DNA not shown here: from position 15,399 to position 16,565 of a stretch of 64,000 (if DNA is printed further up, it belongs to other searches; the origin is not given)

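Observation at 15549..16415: DPPR-synthase (Rv3806c-type UbiA) homolog 2 kb upstream of the GT-C array points to a polyprenyl-phospho-pentose donor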

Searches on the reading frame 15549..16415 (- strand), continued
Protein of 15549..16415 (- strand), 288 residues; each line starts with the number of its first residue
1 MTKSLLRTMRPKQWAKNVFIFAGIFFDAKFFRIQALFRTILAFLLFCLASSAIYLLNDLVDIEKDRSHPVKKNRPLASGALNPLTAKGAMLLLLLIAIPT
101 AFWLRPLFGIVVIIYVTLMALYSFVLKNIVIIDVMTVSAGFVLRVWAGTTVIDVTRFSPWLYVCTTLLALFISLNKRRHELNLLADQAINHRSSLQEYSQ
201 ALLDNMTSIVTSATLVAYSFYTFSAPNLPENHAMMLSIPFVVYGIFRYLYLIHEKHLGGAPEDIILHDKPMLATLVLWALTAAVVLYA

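Call 33: search_protein_families(library=pfam, proteins=[L040:6270-7397:+, L030:4577-5917:+, L030:5969-7126:+, L071:8088-9980:+, L034:5236-6468:+, L054:12057-13445:-, L074:10870-13440:-, L045:10927-12792:-, L077:3106-3891:-, L080:14519-15544:+], max_evalue=0.001)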
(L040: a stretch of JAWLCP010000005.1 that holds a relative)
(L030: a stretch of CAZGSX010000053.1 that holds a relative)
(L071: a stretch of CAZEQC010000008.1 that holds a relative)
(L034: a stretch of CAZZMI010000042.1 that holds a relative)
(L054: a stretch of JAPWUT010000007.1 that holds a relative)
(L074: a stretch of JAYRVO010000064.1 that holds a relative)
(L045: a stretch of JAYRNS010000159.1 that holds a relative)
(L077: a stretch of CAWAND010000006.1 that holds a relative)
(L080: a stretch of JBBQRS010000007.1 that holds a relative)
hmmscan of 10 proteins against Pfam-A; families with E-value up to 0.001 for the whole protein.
L040:6270-7397:+ (375 aa): 4 families
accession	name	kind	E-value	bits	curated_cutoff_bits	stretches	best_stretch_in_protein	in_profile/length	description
PF01855.24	POR_N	-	3.6e-33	115.7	27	1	26-242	3-216/231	Pyruvate flavodoxin/ferredoxin oxidoreductase, thiamine diP-bdg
PF17147.9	PFOR_II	-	8.9e-07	29.6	27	1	277-345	1-70/102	Pyruvate:ferredoxin oxidoreductase core domain II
PF02780.25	Transketolase_C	-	1.6e-06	28.5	25.9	1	272-337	5-71/124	Transketolase, C-terminal domain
PF02776.23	TPP_enzyme_N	-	4.8e-05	23.5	26.8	1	17-116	2-104/119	Thiamine pyrophosphate enzyme, N-terminal TPP binding domain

L030:4577-5917:+ (446 aa): 2 families
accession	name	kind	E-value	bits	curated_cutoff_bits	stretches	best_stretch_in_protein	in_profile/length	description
PF02775.26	TPP_enzyme_C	-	2.4e-28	99.3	21.9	1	70-216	1-151/151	Thiamine pyrophosphate enzyme, C-terminal TPP binding domain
PF01558.24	POR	-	2.1e-09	38.2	27.4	1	295-432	1-152/173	Pyruvate ferredoxin/flavodoxin oxidoreductase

L030:5969-7126:+ (385 aa): 3 families
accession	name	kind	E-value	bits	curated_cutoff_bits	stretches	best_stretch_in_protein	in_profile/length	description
PF00589.27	Phage_integrase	-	1.4e-27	97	27.1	1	202-363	20-169/172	Phage integrase family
PF13102.12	Phage_int_SAM_5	-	2.6e-06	28.2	22.3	1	35-123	3-75/98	Phage integrase SAM-like domain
PF02899.23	Phage_int_SAM_1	-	3.6e-06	27.6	22.3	0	38-96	1-56/83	Phage integrase, N-terminal SAM-like domain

L071:8088-9980:+ (630 aa): 2 families
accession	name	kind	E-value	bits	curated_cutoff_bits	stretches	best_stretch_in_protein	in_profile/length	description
PF01314.23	AFOR_C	-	5e-123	411.5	27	1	224-618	5-385/385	Aldehyde ferredoxin oxidoreductase, domains 2 & 3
PF02730.20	AFOR_N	-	4.5e-69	232.6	29.8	1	7-206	1-198/199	Aldehyde ferredoxin oxidoreductase, N-terminal domain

L034:5236-6468:+ (410 aa): 8 families
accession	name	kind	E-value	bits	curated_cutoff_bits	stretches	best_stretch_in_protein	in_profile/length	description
PF05958.17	tRNA_U5-meth_tr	-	6.9e-25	88.2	23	1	225-406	158-354/357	tRNA (Uracil-5-)-methyltransferase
PF13847.12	Methyltransf_31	-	1.4e-08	35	27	1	265-339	3-81/145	Methyltransferase domain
PF05175.20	MTS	-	1.2e-05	25.5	23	1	261-341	27-107/170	Methyltransferase small domain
PF13649.12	Methyltransf_25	-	3.6e-05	24.8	27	1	270-338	2-70/97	Methyltransferase domain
PF09445.16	Methyltransf_15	-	0.00029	20.9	22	1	267-346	2-85/165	RNA cap guanine-N2 methyltransferase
PF01170.24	UPF0020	-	0.00049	20.3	22.3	1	285-341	74-130/197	RMKL-like, methyltransferase domain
PF02475.24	TRM5-TYW2_MTfase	-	0.00072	20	28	0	241-320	18-95/164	TRM5/TYW2 methyltransferase domain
PF01938.26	TRAM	-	0.00084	19.6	21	0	2-54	6-61/61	TRAM domain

L054:12057-13445:- (462 aa): 4 families
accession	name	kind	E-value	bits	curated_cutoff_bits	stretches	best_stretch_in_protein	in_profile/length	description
PF12804.13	NTP_transf_3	-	2.2e-41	142.1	27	1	270-430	1-158/160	MobA-like NTP transferase domain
PF19842.5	YqeC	-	4.3e-37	128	27.6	1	15-180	1-145/145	YqeC protein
PF01128.25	IspD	-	9.2e-08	32.5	27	1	271-385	4-119/221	2-C-methyl-D-erythritol 4-phosphate cytidylyltransferase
PF02348.25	CTP_transf_3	-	0.00019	21.7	22.6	1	270-383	2-114/217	Cytidylyltransferase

L074:10870-13440:- (856 aa): 6 families
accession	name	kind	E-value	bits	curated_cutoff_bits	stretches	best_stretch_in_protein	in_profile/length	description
PF05362.19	Lon_C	-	9.1e-80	267.5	21.1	1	614-815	2-203/205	Lon protease (S16) C-terminal proteolytic domain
PF02190.22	LON_substr_bdg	-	2.7e-42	145.4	28.7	1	36-228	1-199/200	ATP-dependent protease La (LON) substrate-binding domain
PF00004.35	AAA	-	3e-22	79.9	21.2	1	396-535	1-128/131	ATPase family associated with various cellular activities (AAA)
PF22667.2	Lon_lid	-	4e-20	71.7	27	1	558-608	2-52/57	Lon protease AAA+ ATPase lid domain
PF13541.12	ChlI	-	3.9e-10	40.1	27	1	657-784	1-121/121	Subunit ChlI of Mg-chelatase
PF07728.20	AAA_5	-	0.00017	22.1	22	1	396-491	2-93/139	AAA domain (dynein-related subfamily)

L045:10927-12792:- (621 aa): 3 families
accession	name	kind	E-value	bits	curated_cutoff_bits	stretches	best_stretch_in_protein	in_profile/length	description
PF04326.19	SLFN_AlbA_2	-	1.4e-16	61.5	25.3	1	319-415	19-114/118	Schlafen, AlbA_2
PF02811.25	PHP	-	0.00081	20.2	26.4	0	14-68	1-53/164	PHP domain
PF11332.13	DUF3134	-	0.00092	20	25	0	54-86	11-43/70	Protein of unknown function (DUF3134)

L077:3106-3891:- (261 aa): 5 families
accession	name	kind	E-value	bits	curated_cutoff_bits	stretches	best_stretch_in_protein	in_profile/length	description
PF08241.18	Methyltransf_11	-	6e-13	49.7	21.2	1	38-127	1-94/95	Methyltransferase domain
PF13489.12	Methyltransf_23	-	2.6e-12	47.2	27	1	26-189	15-163/164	Methyltransferase domain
PF13649.12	Methyltransf_25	-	3.6e-10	40.9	27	1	37-123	1-96/97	Methyltransferase domain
PF13847.12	Methyltransf_31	-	9.4e-08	32.3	27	1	36-132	6-113/145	Methyltransferase domain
PF08242.18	Methyltransf_12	-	9e-06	26.8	30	1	38-125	1-97/98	Methyltransferase domain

L080:14519-15544:+ (341 aa): 9 families
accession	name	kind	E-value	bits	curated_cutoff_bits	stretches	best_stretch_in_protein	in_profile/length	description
PF16363.11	GDP_Man_Dehyd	-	1.7e-50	172.8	27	1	4-327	1-330/332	GDP-mannose 4,6 dehydratase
PF01370.27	Epimerase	-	2e-50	171.9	20.9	1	3-262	1-240/240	NAD dependent epimerase/dehydratase family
PF01073.25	3Beta_HSD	-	8.3e-17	61.6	22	1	4-249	1-230/280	3-beta hydroxysteroid dehydrogenase/isomerase family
PF04321.23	RmlD_sub_bind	-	7.3e-15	55.2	27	1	1-200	1-156/287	RmlD substrate binding domain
PF07993.18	NAD_binding_4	-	2.7e-13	50.1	20.1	1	73-243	88-257/258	Male sterility protein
PF02719.21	Polysacc_synt_2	-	1.2e-07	31.6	20.2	1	3-127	1-130/293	Polysaccharide biosynthesis protein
PF00106.31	adh_short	-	2.9e-06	27.4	26.6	1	3-76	3-73/195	short chain dehydrogenase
PF05368.20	NmrA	-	3.3e-05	24.1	27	1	2-82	4-78/298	NmrA-like family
PF08659.16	KR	-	9.1e-05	22.9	22.6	1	3-134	3-146/180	KR domain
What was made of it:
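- Many loci have unrelated neighbours (call 33).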

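Call 37: find_encoding_contigs(protein=P0012, flank=10000, max_places=2)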
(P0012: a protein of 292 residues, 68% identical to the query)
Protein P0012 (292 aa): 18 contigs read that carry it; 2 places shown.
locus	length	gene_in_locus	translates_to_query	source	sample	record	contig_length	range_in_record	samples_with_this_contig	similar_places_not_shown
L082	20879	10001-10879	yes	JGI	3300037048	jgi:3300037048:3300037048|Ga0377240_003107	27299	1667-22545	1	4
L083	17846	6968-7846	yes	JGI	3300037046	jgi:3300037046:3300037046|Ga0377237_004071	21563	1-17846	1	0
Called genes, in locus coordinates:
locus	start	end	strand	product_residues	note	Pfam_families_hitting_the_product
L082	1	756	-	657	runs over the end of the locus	PF13231:PMT_2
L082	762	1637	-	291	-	PF00891:Methyltransf_2 (weak), PF02353:CMAS (weak), PF01209:Ubie_methyltran, PF13489:Methyltransf_23, PF13649:Methyltransf_25, PF13847:Methyltransf_31, PF08241:Methyltransf_11, PF08242:Methyltransf_12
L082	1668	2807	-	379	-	PF13439:Glyco_transf_4, PF13579:Glyco_trans_4_4, PF20706:GT4-conflict, PF00534:Glycos_transf_1, PF13692:Glyco_trans_1_4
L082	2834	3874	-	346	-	PF03706:LPG_synthase_TM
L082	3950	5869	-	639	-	PF02366:PMT (weak), PF13231:PMT_2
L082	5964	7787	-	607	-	PF00009:GTP_EFTU, PF00071:Ras (faint), PF22042:EF-G_D2, PF03144:GTP_EFTU_D2, PF14492:EFG_III (faint), PF16658:RF3_C (faint), PF00679:EFG_C, PF06421:LepA_C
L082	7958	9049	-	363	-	PF01594:AI-2E_transport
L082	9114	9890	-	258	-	PF01479:S4, PF01728:FtsJ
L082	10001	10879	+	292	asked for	PF01040:UbiA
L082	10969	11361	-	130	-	PF00380:Ribosomal_S9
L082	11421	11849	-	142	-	PF00572:Ribosomal_L13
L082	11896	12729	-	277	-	PF01416:PseudoU_synth_1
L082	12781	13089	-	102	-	PF01196:Ribosomal_L17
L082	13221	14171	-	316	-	PF01193:RNA_pol_L, PF01000:RNA_pol_A_bac, PF03118:RNA_pol_A_CTD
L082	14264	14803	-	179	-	PF00163:Ribosomal_S4, PF01479:S4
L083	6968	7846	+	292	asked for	PF01040:UbiA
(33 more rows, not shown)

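Call 38: find_encoding_contigs(protein=P0049, flank=10000, max_places=2)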
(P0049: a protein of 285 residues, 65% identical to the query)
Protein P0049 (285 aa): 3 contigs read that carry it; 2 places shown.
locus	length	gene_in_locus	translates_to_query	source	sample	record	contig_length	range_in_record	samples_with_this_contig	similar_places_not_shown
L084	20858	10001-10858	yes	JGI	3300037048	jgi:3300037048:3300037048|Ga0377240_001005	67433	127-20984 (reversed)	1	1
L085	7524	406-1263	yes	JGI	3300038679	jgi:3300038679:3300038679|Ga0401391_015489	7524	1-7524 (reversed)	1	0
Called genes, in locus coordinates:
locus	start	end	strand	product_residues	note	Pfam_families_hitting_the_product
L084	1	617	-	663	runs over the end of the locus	PF13231:PMT_2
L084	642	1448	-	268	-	PF02475:TRM5-TYW2_MTfase, PF05575:V_cholerae_RfbT (faint), PF05050:Methyltransf_21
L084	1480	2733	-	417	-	PF13439:Glyco_transf_4, PF13579:Glyco_trans_4_4, PF20706:GT4-conflict (weak), PF00534:Glycos_transf_1, PF13692:Glyco_trans_1_4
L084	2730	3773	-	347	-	PF03706:LPG_synthase_TM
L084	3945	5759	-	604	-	PF02366:PMT (weak), PF13231:PMT_2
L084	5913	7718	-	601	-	PF00009:GTP_EFTU, PF03144:GTP_EFTU_D2, PF00679:EFG_C, PF06421:LepA_C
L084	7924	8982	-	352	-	PF01594:AI-2E_transport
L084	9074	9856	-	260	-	PF01479:S4, PF01728:FtsJ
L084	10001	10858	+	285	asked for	PF01040:UbiA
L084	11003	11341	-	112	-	PF00380:Ribosomal_S9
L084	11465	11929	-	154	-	PF00572:Ribosomal_L13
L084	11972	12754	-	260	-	PF01416:PseudoU_synth_1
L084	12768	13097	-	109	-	PF01196:Ribosomal_L17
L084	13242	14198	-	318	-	PF01193:RNA_pol_L, PF01000:RNA_pol_A_bac, PF03118:RNA_pol_A_CTD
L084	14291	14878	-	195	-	PF00163:Ribosomal_S4, PF01479:S4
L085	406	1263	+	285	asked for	PF01040:UbiA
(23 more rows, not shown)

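Call 46: search_dna_similar(query=window:15549-16415:-, collection=phages, mode=protein, max_evalue=0.00001, max_rows=15)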
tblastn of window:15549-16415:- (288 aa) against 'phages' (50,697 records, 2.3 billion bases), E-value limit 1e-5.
Records with a match: 1; places in all: 1; records where one place covers at least 80% of the query: 1.
Best place of each record, by identity: <60% 1.
By first word of the organism name: Bacteriophage 1.
By host as written in the record: - 1.
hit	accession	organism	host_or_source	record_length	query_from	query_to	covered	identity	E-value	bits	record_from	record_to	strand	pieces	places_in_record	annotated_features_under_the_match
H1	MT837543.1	Bacteriophage sp.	human fecal samples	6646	1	269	93%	34.4%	3e-34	137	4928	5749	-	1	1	record has no annotation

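Call 47: search_dna_similar(query=window:15549-16415:-, collection=plasmids, mode=protein, max_evalue=0.00001, max_rows=25)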
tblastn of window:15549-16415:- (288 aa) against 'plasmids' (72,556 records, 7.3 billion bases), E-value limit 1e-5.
Records with a match: 100; places in all: 100; records where one place covers at least 80% of the query: 69.
Best place of each record, by identity: <60% 100.
By first word of the organism name: Rhizobium 36; Sinorhizobium 5; Burkholderia 3; Mesorhizobium 3; Cereibacter 3; Vibrio 3; Sphingomonadaceae 3; Salipiger 3; Natronococcus 2; Streptomyces 2; and 30 more.
By predicted mobility (MOB-suite, as given by PLSDB): non-mobilizable 69; conjugative 21; mobilizable 10.
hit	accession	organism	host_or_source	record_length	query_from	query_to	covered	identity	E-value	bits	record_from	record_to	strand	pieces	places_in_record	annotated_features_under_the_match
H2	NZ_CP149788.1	Haloterrigena sp. KLK7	cell culture,salt lake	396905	3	270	93%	41.4%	4e-49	181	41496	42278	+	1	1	decaprenyl-phosphate phosphoribosyltransferase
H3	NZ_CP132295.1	Natronococcus sp. AD-5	cell culture,sediment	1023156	3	270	93%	41.1%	3e-50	184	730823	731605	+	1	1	record has no annotation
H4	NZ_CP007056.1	Halostagnicola larsenii XH-48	-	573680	2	270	93%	40.4%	6e-46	172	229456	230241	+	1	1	decaprenyl-phosphate phosphoribosyltransferase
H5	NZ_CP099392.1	Natronococcus sp. CG52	cell culture,salt lake sediment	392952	4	270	93%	37.8%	1e-42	162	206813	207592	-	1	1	UbiA prenyltransferase family protein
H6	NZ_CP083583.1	Kovacikia minuta CCNUW1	cell culture,fresh water lake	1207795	6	271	92%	37.9%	3e-42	161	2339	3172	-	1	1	record has no annotation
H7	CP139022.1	Flammeovirgaceae bacterium SG7u.111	Seagrass,tissue sample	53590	4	269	92%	36.9%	4e-42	161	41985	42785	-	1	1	decaprenyl-phosphate phosphoribosyltransferase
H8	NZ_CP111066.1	Chondrinema litorale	Seaweed,red alga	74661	9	269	91%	37.3%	2e-40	156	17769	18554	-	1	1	decaprenyl-phosphate phosphoribosyltransferase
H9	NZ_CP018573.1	Marivivens sp. JLT3646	cell culture,shallow-sea hydrothermal ...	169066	3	268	92%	35.8%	7e-37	146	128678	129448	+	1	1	decaprenyl-phosphate phosphoribosyltransferase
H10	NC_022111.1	Prevotella sp. oral taxon 299 str. F0039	Homo sapiens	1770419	3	268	92%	34.4%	2e-29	124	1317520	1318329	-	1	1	none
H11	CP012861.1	Persicobacter sp. JZB09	cell culture,soil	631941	3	249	86%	36.4%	6e-28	120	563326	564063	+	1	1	record has no annotation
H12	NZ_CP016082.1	Streptomyces sp. SAT1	Adenophora trachelioides Maxim.,single ...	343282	1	269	93%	33.3%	4e-26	114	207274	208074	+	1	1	UbiA prenyltransferase family protein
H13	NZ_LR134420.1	Legionella adelaidensis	environmental,Cooling tower water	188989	3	268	92%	32.8%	4e-23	106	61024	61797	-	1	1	decaprenyl-phosphate phosphoribosyltransferase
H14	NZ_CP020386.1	Rhodovulum sp. MB263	cell culture,mud flat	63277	6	271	92%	32.5%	2e-17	90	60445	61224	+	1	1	UbiA family prenyltransferase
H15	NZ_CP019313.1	Tateyamaria omphalii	Single cell,seawater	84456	7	261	89%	33.8%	1e-21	101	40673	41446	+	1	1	UbiA family prenyltransferase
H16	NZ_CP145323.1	Rhodococcus ruber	-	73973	1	269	93%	31.5%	2e-29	124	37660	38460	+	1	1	decaprenyl-phosphate phosphoribosyltransferase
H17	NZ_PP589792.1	Lactococcus sp.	Bacterial culture,Dairy environment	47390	1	271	94%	30.8%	4e-30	126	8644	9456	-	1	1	decaprenyl-phosphate phosphoribosyltransferase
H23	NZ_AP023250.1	Mesorhizobium sp. 131-2-5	Lotus japonicus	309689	3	271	93%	30.7%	2e-20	98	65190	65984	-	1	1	UbiA family prenyltransferase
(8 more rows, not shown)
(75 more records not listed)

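Call 48: get_annotated_region(hit=H2, flank=12000)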
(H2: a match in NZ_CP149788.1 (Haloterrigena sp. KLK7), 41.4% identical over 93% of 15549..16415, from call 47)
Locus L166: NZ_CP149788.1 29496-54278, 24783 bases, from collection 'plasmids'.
description: Haloterrigena sp. KLK7 plasmid unnamed1, complete sequence
organism: Haloterrigena sp. KLK7 (NCBI taxid 3132747)
taxonomy: Archaea; Euryarchaeota; Halobacteria; Halobacteriales; Natrialbaceae; Haloterrigena; Haloterrigena sp. KLK7
host: -; source: cell culture,salt lake; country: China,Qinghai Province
typing (MOB-suite, as given by PLSDB): non-mobilizable
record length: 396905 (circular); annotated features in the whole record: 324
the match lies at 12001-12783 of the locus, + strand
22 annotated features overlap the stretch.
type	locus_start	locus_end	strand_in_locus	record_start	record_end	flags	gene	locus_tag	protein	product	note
CDS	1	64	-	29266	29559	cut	-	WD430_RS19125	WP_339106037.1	PadR family transcriptional regulator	-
CDS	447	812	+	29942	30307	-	-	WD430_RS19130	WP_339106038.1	group 1 truncated hemoglobin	-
CDS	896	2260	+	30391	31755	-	-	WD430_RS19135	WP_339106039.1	glutamate-1-semialdehyde 2,1-aminomutase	GO:0006782 - protoporphyrinogen IX biosynthetic process [Evidence IEA]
CDS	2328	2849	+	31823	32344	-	-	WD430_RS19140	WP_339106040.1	pyridoxamine 5'-phosphate oxidase family protein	GO:0008615 - pyridoxine biosynthetic process [Evidence IEA]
CDS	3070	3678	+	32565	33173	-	-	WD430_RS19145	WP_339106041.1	metal-dependent hydrolase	-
CDS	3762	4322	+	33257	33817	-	-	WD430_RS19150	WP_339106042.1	hypothetical protein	-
CDS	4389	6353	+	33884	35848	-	-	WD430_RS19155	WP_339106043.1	ATP-binding protein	-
CDS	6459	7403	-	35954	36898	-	-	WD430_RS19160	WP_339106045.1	DMT family transporter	GO:0055085 - transmembrane transport [Evidence IEA]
CDS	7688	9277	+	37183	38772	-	-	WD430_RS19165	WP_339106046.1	glycosyltransferase family 39 protein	-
CDS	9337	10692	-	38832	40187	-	-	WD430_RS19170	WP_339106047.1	DolP-mannose mannosyltransferase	GO:0035269 - protein O-linked mannosylation [Evidence IEA]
CDS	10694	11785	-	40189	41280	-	-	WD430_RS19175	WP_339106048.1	NAD-dependent epimerase/dehydratase family protein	-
CDS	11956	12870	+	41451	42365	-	-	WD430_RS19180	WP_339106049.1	decaprenyl-phosphate phosphoribosyltransferase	-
CDS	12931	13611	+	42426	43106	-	-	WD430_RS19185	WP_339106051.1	PHP domain-containing protein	-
CDS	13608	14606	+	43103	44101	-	-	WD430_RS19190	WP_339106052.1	lysylphosphatidylglycerol synthase transmembrane domain-containing protein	-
CDS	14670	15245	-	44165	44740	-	-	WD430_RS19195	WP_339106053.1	DoxX family protein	-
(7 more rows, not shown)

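Call 49: get_annotated_region(hit=H4, flank=12000)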
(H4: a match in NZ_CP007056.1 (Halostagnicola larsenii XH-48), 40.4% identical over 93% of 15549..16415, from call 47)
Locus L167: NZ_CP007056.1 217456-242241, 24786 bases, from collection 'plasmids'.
description: Halostagnicola larsenii XH-48 plasmid unnamed, complete sequence
organism: Halostagnicola larsenii XH-48 (NCBI taxid 797299)
taxonomy: Archaea; Euryarchaeota; Halobacteria; Halobacteriales; Natrialbaceae; Halostagnicola; Halostagnicola larsenii; Halostagnicola larsenii XH-48
host: -; source: -; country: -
typing (MOB-suite, as given by PLSDB): non-mobilizable
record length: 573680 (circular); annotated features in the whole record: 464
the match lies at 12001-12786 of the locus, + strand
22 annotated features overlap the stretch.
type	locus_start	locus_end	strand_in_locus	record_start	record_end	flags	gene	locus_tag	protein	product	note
CDS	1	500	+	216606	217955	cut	-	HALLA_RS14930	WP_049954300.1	hypothetical protein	-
CDS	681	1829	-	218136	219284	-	-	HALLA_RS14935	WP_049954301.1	Gfo/Idh/MocA family oxidoreductase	-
CDS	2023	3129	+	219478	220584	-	-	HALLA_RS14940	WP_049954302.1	Gfo/Idh/MocA family oxidoreductase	-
CDS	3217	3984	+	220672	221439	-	-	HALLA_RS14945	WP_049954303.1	IclR family transcriptional regulator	GO:0006355 - regulation of DNA-templated transcription [Evidence IEA]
CDS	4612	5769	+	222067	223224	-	-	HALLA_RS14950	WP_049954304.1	ABC transporter substrate-binding protein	-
CDS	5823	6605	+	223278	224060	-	-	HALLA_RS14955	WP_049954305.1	ABC transporter ATP-binding protein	GO:0006810 - transport [Evidence IEA]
CDS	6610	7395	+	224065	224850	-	-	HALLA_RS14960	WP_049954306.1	ABC transporter permease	-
CDS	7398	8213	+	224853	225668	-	-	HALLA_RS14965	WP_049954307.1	ABC transporter permease subunit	GO:0055085 - transmembrane transport [Evidence IEA]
CDS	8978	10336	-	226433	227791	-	-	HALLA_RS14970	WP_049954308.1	DolP-mannose mannosyltransferase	GO:0035269 - protein O-linked mannosylation [Evidence IEA]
CDS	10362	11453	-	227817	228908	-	-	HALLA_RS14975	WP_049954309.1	NAD(P)-dependent oxidoreductase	-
CDS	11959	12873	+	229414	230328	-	-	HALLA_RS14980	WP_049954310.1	decaprenyl-phosphate phosphoribosyltransferase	-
CDS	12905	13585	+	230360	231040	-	-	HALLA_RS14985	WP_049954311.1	PHP domain-containing protein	-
CDS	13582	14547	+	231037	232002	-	-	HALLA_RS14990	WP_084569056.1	lysylphosphatidylglycerol synthase transmembrane domain-containing protein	-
CDS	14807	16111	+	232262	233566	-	-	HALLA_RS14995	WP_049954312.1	aryl-sulfate sulfotransferase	-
CDS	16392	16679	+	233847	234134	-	-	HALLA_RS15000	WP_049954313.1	amphi-Trp domain-containing protein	-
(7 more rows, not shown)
